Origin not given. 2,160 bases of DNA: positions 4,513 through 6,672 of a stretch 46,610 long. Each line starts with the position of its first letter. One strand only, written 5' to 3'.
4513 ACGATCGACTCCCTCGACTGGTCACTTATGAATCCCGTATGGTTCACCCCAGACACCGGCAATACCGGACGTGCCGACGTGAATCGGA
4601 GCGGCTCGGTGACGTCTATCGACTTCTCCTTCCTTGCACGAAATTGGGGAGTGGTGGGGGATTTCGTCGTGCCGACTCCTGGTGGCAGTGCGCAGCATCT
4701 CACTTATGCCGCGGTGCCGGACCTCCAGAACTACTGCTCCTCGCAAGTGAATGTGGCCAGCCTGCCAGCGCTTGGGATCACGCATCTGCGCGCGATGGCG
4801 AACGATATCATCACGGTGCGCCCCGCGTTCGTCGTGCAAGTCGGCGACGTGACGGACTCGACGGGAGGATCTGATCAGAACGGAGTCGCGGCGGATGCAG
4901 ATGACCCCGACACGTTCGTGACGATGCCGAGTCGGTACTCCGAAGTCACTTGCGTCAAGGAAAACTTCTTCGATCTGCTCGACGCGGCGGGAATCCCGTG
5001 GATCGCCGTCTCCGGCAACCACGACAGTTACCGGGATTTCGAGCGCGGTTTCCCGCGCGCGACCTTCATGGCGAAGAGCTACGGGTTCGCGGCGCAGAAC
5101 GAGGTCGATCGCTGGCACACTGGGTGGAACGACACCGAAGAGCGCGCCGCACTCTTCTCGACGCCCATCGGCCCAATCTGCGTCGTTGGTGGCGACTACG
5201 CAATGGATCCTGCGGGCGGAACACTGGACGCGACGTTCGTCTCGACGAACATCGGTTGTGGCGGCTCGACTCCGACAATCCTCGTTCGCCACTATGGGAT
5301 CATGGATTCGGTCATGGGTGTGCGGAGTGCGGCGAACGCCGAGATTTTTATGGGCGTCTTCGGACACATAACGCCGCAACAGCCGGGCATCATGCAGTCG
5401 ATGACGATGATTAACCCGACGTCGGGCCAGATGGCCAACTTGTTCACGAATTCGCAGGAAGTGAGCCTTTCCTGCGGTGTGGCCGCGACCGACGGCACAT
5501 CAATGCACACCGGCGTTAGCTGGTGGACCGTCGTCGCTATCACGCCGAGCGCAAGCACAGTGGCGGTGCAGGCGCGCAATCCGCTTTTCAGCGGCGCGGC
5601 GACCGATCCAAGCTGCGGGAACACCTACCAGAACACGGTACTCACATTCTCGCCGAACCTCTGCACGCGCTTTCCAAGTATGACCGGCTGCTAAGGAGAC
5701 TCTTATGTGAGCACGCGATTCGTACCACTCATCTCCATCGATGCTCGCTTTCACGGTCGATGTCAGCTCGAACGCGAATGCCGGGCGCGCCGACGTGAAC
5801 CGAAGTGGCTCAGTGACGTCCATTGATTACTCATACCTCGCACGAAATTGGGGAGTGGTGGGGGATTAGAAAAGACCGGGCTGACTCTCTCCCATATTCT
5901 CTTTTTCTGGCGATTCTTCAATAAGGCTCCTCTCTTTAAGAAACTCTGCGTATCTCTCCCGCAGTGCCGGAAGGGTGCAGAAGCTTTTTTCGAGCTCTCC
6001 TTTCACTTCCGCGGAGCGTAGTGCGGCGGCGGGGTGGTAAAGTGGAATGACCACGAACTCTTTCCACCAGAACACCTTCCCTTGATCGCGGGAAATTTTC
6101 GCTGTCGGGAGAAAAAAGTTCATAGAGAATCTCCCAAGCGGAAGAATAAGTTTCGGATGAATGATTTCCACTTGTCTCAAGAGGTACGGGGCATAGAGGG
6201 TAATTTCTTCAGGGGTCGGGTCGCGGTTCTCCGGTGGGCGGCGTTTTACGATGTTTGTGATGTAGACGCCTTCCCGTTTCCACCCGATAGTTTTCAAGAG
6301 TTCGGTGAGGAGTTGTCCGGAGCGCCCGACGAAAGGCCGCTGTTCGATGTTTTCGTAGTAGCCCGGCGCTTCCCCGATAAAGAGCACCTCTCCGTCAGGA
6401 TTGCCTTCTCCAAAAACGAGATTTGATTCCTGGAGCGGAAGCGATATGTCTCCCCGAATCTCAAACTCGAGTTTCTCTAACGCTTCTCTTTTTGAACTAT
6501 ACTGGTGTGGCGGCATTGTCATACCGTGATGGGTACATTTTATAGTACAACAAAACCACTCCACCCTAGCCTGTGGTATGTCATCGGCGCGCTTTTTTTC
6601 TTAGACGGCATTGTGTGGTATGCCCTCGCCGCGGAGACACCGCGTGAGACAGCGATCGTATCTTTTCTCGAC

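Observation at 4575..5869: Stop-codon loss fuses a surface protein to a foreign high-GC phosphoesterase block, leaving an orphan dockerin tail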

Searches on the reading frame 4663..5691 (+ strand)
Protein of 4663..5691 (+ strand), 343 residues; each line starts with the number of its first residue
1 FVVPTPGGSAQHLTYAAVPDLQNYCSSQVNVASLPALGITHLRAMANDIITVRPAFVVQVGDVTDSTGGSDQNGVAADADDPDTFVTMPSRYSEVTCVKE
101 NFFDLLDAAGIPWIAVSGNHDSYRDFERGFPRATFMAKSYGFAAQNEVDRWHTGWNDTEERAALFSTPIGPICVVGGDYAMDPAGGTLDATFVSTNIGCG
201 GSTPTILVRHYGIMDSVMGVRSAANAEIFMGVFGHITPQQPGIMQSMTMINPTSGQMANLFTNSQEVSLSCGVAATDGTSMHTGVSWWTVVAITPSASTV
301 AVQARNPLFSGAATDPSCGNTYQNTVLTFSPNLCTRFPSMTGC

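Call 5: search_protein_families(library=pfam, proteins=[window:4663-5691:+], max_evalue=0.1)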
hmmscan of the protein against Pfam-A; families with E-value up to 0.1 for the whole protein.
window:4663-5691:+ (343 aa): 2 families
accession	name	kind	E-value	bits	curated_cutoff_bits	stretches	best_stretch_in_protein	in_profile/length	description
PF00149.33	Metallophos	-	0.00017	22.5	21.5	1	43-156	19-104/191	Calcineurin-like phosphoesterase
PF14582.11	Metallophos_3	-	0.037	13.8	28.2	1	49-122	28-101/259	Metallophosphoesterase, calcineurin superfamily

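Call 7: find_homologous_proteins(query=window:4663-5691:+, max_evalue=0.001)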
Query window:4663-5691:+ (343 aa): 14 proteins with E <= 0.001 among 4898 candidates.
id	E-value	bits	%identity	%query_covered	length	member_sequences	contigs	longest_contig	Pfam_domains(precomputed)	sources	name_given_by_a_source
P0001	2.6e-157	541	68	97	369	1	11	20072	-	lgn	-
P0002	3.7e-132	459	58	99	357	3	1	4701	PF00149.34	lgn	-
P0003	7.7e-128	444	59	96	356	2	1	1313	PF00149.34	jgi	-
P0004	8.4e-110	385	59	85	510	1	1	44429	PF00149.34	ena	-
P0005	3.0e-109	383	53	96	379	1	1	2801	-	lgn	-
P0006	1.7e-104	368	54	96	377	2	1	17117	-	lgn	-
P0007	1.2e-103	365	51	97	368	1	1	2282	-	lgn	-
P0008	1.9e-100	354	50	97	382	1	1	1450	PF00149.34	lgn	-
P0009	1.2e-93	332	49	98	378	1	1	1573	-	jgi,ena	-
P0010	2.0e-76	275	45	98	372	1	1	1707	PF00149.34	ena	-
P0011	7.4e-67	244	43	97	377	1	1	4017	-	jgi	jgi:hypothetical protein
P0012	3.9e-66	242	44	87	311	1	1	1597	PF00149.34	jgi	-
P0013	3.8e-39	153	37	94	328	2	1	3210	PF00149.34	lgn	-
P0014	5.6e-27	113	41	55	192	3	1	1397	-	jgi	jgi:hypothetical protein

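Call 19: find_encoding_contigs(protein=P0001, flank=6000, max_places=4)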
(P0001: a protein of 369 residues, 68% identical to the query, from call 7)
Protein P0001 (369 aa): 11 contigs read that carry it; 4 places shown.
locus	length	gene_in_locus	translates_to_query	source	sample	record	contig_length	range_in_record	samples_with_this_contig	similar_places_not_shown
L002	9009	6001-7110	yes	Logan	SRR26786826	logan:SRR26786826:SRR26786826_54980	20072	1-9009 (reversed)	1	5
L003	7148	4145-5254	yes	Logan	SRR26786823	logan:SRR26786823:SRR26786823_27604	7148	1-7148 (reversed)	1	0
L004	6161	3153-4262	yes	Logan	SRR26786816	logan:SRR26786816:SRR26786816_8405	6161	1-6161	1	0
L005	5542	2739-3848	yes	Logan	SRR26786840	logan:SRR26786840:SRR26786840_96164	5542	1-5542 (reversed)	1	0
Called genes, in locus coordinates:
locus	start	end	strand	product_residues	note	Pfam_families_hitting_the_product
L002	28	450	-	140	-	-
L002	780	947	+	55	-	-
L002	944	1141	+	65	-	-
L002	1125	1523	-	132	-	-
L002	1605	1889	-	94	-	-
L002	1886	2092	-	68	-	-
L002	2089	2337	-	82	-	-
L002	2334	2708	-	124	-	PF22653:DUF7007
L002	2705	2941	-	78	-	-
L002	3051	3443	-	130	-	-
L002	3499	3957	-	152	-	-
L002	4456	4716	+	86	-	-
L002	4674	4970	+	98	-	-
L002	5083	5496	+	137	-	PF13539:Peptidase_M15_4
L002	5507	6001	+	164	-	-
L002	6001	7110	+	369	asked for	-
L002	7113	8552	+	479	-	-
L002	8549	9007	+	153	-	?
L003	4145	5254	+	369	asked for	-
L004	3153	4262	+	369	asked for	-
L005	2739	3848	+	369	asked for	-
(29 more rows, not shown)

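Call 35: search_solved_structures(query=A1, max_evalue=1)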
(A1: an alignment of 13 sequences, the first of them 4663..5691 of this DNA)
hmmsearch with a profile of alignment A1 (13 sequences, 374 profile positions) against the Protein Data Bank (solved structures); distinct sequences matched with E-value up to 1: 0.

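Call 36: search_protein_families(library=phrogs, proteins=[window:4663-5691:+, P0001, L002:5083-5496:+, L002:5507-6001:+, L002:7113-8552:+], max_evalue=0.01)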
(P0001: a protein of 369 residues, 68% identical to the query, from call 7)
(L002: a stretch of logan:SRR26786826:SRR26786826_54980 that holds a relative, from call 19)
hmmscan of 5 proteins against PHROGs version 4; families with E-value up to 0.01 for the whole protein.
window:4663-5691:+ (343 aa): 0 families

P0001 (369 aa): 0 families

L002:5083-5496:+ (137 aa): 5 families
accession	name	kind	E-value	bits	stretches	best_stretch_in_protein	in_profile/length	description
phrog_6523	-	lysis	1.5e-24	88.2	1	10-130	12-130/255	endolysin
phrog_2649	-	lysis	1.1e-22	82.1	1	10-131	8-129/261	endolysin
phrog_15351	-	lysis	3.2e-20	73.6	1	2-129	6-136/289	endolysin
phrog_465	-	lysis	3.5e-20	73.5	1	9-135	50-171/292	endolysin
phrog_5115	-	moron, auxiliary metabolic gene and host takeover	7.2e-10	39.6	1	24-130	25-122/283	ferredoxin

L002:5507-6001:+ (164 aa): 0 families

L002:7113-8552:+ (479 aa): 2 families
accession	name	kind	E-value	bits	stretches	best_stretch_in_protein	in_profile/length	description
phrog_4209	-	tail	2.2e-05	24.7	1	172-219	102-148/406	tail fiber protein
phrog_7032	-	tail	5.5e-05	22.4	1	171-222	242-292/866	tail fiber protein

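Call 37: find_encoding_contigs(protein=P0004, flank=8000, max_places=2)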
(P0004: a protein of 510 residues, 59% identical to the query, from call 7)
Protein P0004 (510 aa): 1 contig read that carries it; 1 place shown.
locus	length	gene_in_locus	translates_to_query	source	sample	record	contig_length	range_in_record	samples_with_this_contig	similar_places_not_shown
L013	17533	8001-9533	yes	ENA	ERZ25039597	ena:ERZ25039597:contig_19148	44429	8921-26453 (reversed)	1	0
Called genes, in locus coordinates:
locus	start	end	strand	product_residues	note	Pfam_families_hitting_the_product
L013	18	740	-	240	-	-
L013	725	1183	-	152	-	-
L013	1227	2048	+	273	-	-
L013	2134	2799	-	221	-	PF05992:SbmA_BacA (weak), PF06472:ABC_membrane_2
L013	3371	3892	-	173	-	-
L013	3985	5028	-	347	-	PF05175:MTS (weak), PF06325:PrmA (weak), PF13847:Methyltransf_31, PF08241:Methyltransf_11 (faint), PF13649:Methyltransf_25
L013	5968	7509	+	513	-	-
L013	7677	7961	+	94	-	-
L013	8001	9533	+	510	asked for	PF00149:Metallophos (weak)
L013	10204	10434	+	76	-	PF00441:Acyl-CoA_dh_1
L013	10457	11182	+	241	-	-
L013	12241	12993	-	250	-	PF13347:MFS_2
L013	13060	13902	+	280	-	-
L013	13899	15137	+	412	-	-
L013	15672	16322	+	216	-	PF00296:Bac_luciferase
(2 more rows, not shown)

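Call 38: find_encoding_contigs(protein=P0006, flank=8000, max_places=2)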
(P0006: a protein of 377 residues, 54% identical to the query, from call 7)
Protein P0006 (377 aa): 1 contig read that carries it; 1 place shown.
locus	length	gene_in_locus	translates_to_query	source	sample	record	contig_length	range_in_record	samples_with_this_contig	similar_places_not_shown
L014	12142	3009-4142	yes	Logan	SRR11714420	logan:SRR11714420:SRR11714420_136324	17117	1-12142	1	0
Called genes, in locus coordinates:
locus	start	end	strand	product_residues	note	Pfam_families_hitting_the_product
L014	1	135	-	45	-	?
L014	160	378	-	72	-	-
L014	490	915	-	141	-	PF13443:HTH_26 (weak)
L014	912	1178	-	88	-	-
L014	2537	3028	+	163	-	-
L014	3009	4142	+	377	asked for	-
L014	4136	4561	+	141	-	-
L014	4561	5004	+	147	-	-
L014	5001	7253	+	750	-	PF13403:Hint_2 (faint), PF14890:Intein_splicing, PF14528:LAGLIDADG_3 (faint)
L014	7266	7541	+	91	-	-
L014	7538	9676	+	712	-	PF23899:SU10_portal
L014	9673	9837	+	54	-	-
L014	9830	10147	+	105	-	-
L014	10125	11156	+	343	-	-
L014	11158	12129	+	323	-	PF17236:SU10_MCP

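Call 39: find_related_loci(query=A1, collection=viral_contigs, flank=5000)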
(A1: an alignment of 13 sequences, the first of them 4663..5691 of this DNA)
Query A1 (343 aa) in viral_contigs; peptide patterns used: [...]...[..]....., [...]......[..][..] (x = any residue, [..] = any of these).
39 stretches matched a pattern; 1 encode a relative of the query (tblastn E <= 1e-3); 1 distinct loci.
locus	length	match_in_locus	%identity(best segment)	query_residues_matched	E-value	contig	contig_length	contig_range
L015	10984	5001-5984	54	16-343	6e-112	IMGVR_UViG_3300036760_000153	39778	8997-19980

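Call 44: predict_structure(alignment_id=A1)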
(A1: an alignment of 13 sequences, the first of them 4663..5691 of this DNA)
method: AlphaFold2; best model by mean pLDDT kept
length: 343 residues; sequences in the alignment: 13
mean_pLDDT: 77.2   pTM: 0.85
mean pLDDT of the five models: 77.2, 75.9, 75.5, 73.8, 72.6
residues with pLDDT >= 90: 118; 70-90: 116; 50-70: 68; < 50: 41
segments of 3 or more residues with pLDDT < 50: 1-9, 27-33, 70-80, 151-155
pLDDT, mean of each block of 10 residues (from residue 1): 41 91 65 65 92 95 67 43 64 81 97 85 79 93 71 53 96 86 63 90 91 81 88 73 84 84 61 51 72 95 81 61 89 91 89
secondary structure, 60 per line:
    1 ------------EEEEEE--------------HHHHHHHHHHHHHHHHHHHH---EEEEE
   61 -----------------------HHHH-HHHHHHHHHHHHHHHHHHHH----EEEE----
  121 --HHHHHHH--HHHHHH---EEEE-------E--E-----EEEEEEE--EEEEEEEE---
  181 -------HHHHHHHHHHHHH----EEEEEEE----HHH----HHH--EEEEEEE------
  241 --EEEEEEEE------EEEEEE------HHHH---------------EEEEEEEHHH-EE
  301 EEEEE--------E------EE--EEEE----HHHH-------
elements in order: E13-18 H33-52 E56-60 H84-87 H89-108 E113-116 H123-129 H132-137 E141-144 E161-167 E170-177 H188-200 E205-211 E228-234 E243-250 E257-262 H269-272 E288-294 E299-305 E325-328 H333-336

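Call 46: search_protein_representatives(alignment_id=A1)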
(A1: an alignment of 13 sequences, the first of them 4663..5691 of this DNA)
Query: 13 sequences, 374 profile positions. Proteins with E-value up to 0.001 (for the whole library): 128; up to 1e-10: 71; up to 1e-30: 26. The best 128 are listed.
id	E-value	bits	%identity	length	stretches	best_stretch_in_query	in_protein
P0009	3.2e-157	539.8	-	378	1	1-374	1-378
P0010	5.1e-143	493.1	-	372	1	5-374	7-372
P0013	1.9e-106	372.7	-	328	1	31-374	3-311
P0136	8.1e-106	370.6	-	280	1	99-374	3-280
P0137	4.0e-101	355.2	-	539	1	37-374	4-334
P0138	3.9e-94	332.2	-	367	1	31-374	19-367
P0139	4.9e-87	308.8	-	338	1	36-371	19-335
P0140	3.7e-83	296.1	-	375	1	20-374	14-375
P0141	7.6e-80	285.2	-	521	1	32-369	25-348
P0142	3.8e-75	269.7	-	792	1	32-374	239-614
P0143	4.9e-69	249.6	-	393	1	27-374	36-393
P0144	1.7e-66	241.3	-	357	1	34-366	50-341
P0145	1.3e-65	238.3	-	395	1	5-371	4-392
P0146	9.9e-65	235.4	-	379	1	2-374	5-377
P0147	2.6e-60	220.9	-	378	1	6-370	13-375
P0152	4.3e-53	197.1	-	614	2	31-213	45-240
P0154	1.5e-52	195.4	-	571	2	182-369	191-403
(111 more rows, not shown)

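Call 47: search_protein_families(library=pfam, proteins=[P0142, P0137, P0141, P0152, P0154, P0143, P0138], max_evalue=0.01)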
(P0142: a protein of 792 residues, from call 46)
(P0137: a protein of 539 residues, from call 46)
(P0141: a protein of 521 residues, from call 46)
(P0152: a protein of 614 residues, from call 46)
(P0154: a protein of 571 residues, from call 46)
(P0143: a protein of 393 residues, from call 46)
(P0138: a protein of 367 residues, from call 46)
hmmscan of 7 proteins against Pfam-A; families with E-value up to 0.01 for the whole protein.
P0142 (792 aa): 2 families
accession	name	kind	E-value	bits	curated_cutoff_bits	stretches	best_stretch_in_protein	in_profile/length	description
PF02412.23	TSP_3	-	6.4e-10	39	25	2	613-638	11-36/36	Thrombospondin type 3 repeat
PF00149.33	Metallophos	-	0.00012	23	21.5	1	246-472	2-165/191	Calcineurin-like phosphoesterase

P0137 (539 aa): 2 families
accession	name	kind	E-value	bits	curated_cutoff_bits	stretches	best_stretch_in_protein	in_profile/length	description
PF00041.27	fn3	-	1.1e-07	32.3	25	1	346-426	1-74/84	Fibronectin type III domain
PF00149.33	Metallophos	-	0.0022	18.9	21.5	1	35-137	14-94/191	Calcineurin-like phosphoesterase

P0141 (521 aa): 2 families
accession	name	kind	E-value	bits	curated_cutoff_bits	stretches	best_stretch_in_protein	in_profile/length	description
PF02412.23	TSP_3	-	2.9e-07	30.5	25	2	349-375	12-36/36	Thrombospondin type 3 repeat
PF00149.33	Metallophos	-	4.2e-05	24.5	21.5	1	32-224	2-116/191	Calcineurin-like phosphoesterase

P0152 (614 aa): 2 families
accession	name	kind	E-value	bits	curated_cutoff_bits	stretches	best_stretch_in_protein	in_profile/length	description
PF00149.33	Metallophos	-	5.5e-10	40.4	21.5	1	53-190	2-93/191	Calcineurin-like phosphoesterase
PF02412.23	TSP_3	-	9e-06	25.7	25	1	449-472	13-36/36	Thrombospondin type 3 repeat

P0154 (571 aa): 2 families
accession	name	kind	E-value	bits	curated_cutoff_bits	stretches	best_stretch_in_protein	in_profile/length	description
PF00149.33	Metallophos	-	1e-08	36.3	21.5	1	27-160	1-102/191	Calcineurin-like phosphoesterase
PF02412.23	TSP_3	-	2.6e-06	27.4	25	1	426-447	13-34/36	Thrombospondin type 3 repeat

P0143 (393 aa): 1 family
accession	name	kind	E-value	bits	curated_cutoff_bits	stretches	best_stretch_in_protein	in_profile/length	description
PF00149.33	Metallophos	-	1.9e-05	25.6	21.5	1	52-177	6-80/191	Calcineurin-like phosphoesterase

P0138 (367 aa): 1 family
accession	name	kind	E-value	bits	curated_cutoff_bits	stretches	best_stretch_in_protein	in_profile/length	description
PF00149.33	Metallophos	-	6.4e-06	27.2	21.5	1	27-161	2-95/191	Calcineurin-like phosphoesterase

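Call 48: fold_search(model_id=the predicted structure, library=pdb)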
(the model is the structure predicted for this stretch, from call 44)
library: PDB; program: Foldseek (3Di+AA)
matches with E <= 10: 589; with E <= 0.001: 70
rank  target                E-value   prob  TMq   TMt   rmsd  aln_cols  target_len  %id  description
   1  2xmo_B                8.5e-09  1.00  0.51  0.44   5.6       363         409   12  The crystal structure of Lmo2642 (released 2011-02-23)
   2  2xmo_A                3.6e-08  1.00  0.48  0.41   6.3       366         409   12  The crystal structure of Lmo2642 (released 2011-02-23)
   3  2hyo                  5.2e-08  1.00  0.42  0.60   8.5       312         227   11  Crystal structure of Rv0805 N97A mutant (released 2006-12-26)
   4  2hyp                  5.5e-08  1.00  0.42  0.60   8.8       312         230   12  Crystal structure of Rv0805 D66A mutant (released 2006-12-26)
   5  2hy1                  6.5e-08  1.00  0.42  0.62   8.5       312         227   10  Crystal structure of Rv0805 (released 2006-12-26)
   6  3d03_A                6.5e-08  1.00  0.41  0.49   6.0       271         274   14  1.9A structure of Glycerophoshphodiesterase (GpdQ) from Enterobacter aerogenes (released 2008-10-14)
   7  2dxl_A                1.2e-07  1.00  0.39  0.48   6.5       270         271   12  Glycerophosphodiesterase from Enterobacter aerogenes (released 2007-05-22)
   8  3ib7                  1.2e-07  1.00  0.43  0.48   8.3       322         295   14  Crystal structure of full length Rv0805 (released 2009-09-29)
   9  3av0_A                4.5e-07  1.00  0.42  0.40   8.6       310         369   12  Crystal structure of Mre11-Rad50 bound to ATP S (released 2011-05-25)
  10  2nxf                  7.6e-07  1.00  0.44  0.47   8.1       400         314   10  Crystal Structure of a dimetal phosphatase from Danio rerio LOC 393393 (released 2006-12-12)
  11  2zo9_B                9.7e-07  1.00  0.41  0.50   6.0       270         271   14  Malonate-bound structure of the glycerophosphodiesterase from Enterobacter aerogenes (GpdQ) and characterization of th (released 2008-10-07)
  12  4hd0_B                2.0e-06  1.00  0.41  0.44   7.0       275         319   13  Mre11 ATLD17/18 mutation retains Tel1/ATM activity but blocks DNA double-strand break repair (released 2012-10-31)
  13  4tug_A                2.9e-06  1.00  0.38  0.41   6.2       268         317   12  Crystal structure of MjMre11-DNA2 complex (released 2014-10-15)
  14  4tug_C                3.9e-06  1.00  0.40  0.43   6.2       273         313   11  Crystal structure of MjMre11-DNA2 complex (released 2014-10-15)
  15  6x1z_B                4.4e-06  1.00  0.45  0.47   7.4       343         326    8  Mre11 dimer in complex with small molecule modulator PFMJ (released 2020-06-10)
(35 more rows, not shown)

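Call 63: search_protein_families(library=ncbifam, proteins=[window:4663-5691:+, P0001], max_evalue=0.01)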
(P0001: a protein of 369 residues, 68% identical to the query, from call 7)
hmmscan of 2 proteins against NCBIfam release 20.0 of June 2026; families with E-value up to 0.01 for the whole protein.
window:4663-5691:+ (343 aa): 0 families

P0001 (369 aa): 0 families

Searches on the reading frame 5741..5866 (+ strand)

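Call 5: search_protein_families(library=pfam, proteins=[window:5741-5866:+], max_evalue=0.1)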
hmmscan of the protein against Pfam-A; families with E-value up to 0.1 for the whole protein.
window:5741-5866:+ (42 aa): 1 family
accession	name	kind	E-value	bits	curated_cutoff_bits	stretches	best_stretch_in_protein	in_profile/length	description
PF00404.24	Dockerin_1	-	3.2e-05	24.5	22.9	1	8-35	27-54/57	Dockerin type I domain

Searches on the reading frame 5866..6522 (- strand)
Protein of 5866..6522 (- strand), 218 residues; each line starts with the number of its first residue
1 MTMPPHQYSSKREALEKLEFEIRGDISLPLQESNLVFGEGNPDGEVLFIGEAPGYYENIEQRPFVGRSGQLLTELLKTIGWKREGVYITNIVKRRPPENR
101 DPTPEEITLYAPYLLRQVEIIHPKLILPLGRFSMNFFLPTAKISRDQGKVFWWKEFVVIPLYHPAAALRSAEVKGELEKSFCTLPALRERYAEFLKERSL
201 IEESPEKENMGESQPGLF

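Call 21: find_related_loci(query=window:5866-6522:-, collection=genome_contigs, flank=10000)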
Query window:5866-6522:- (218 aa) in genome_contigs; peptide patterns used: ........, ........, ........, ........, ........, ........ (x = any residue, [..] = any of these).
35 stretches matched a pattern, but none encodes a relative of the query by tblastn (E <= 1e-3).
